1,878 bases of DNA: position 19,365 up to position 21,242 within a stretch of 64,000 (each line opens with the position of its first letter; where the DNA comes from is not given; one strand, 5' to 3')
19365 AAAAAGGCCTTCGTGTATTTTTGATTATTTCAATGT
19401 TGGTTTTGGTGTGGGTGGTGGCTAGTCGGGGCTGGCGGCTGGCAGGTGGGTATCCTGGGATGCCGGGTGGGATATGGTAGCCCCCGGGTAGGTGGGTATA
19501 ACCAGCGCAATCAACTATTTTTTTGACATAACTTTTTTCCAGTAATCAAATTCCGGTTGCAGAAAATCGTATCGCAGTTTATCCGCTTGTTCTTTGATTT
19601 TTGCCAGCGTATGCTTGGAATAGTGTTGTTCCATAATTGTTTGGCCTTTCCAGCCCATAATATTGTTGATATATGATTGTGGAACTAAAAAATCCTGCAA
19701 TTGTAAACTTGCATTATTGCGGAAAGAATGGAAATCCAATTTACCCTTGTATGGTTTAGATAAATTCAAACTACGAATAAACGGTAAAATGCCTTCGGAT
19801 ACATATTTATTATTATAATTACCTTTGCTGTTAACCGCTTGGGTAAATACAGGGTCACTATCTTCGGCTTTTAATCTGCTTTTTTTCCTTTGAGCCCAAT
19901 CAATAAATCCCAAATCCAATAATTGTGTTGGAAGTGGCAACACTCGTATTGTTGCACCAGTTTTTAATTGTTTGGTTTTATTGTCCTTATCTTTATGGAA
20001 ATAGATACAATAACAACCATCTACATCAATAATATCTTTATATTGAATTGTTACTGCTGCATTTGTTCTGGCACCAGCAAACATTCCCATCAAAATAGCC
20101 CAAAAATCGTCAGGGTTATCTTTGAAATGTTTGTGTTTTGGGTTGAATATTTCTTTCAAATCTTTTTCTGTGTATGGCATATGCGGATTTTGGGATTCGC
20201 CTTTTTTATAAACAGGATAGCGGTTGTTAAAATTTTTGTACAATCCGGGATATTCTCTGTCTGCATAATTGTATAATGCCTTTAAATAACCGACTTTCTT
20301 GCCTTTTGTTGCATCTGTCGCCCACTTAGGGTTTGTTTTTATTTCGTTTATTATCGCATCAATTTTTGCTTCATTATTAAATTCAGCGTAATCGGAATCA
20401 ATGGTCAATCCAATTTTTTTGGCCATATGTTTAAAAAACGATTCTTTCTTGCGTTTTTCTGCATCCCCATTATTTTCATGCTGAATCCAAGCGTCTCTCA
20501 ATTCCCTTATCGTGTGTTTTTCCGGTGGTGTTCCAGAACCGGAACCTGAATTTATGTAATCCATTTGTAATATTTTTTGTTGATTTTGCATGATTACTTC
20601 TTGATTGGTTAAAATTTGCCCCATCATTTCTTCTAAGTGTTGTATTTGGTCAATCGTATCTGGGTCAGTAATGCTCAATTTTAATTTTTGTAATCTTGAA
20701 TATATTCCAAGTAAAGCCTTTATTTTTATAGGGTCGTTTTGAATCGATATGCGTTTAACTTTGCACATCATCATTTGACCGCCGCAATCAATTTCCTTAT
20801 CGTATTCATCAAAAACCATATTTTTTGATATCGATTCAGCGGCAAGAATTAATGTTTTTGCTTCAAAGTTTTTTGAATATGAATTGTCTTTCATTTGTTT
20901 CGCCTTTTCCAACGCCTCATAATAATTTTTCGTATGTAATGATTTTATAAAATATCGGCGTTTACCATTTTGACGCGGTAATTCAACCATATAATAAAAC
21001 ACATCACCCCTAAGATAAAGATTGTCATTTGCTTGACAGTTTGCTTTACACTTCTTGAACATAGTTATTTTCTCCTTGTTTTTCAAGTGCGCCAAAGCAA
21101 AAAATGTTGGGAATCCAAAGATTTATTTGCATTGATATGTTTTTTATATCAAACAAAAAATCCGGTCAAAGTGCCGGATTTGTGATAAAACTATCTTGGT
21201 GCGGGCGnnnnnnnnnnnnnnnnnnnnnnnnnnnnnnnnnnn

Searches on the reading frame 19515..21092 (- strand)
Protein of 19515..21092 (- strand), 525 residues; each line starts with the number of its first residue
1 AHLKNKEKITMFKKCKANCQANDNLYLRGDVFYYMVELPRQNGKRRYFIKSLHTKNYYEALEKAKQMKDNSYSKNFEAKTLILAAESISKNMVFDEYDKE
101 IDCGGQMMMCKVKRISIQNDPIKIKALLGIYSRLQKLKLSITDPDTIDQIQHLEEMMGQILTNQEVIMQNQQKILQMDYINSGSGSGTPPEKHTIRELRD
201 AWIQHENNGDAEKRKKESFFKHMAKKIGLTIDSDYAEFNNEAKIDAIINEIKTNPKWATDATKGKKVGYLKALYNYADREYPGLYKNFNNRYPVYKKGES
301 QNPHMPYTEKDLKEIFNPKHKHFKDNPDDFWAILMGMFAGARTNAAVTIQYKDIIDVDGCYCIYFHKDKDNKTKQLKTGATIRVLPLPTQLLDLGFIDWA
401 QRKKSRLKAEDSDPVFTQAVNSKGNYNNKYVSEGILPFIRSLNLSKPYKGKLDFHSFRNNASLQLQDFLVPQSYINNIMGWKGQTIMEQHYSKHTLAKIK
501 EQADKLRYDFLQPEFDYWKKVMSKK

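Call 69: search_protein_families(library=pfam, proteins=[window:19515-21092:-], max_evalue=0.001)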
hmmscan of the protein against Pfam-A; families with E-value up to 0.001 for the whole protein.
window:19515-21092:- (525 aa): 2 families
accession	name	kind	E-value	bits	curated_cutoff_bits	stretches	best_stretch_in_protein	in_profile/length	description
PF00589.27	Phage_integrase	-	3.7e-06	27.3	27.1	1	331-494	26-168/172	Phage integrase family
PF20172.3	DUF6538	-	0.00049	20.1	27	0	24-70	1-50/60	Domain of unknown function (DUF6538)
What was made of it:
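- On Integron gene cassettes: The window's integrase at 19515-21095 belongs to a separate tRNA-linked island (call 69).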
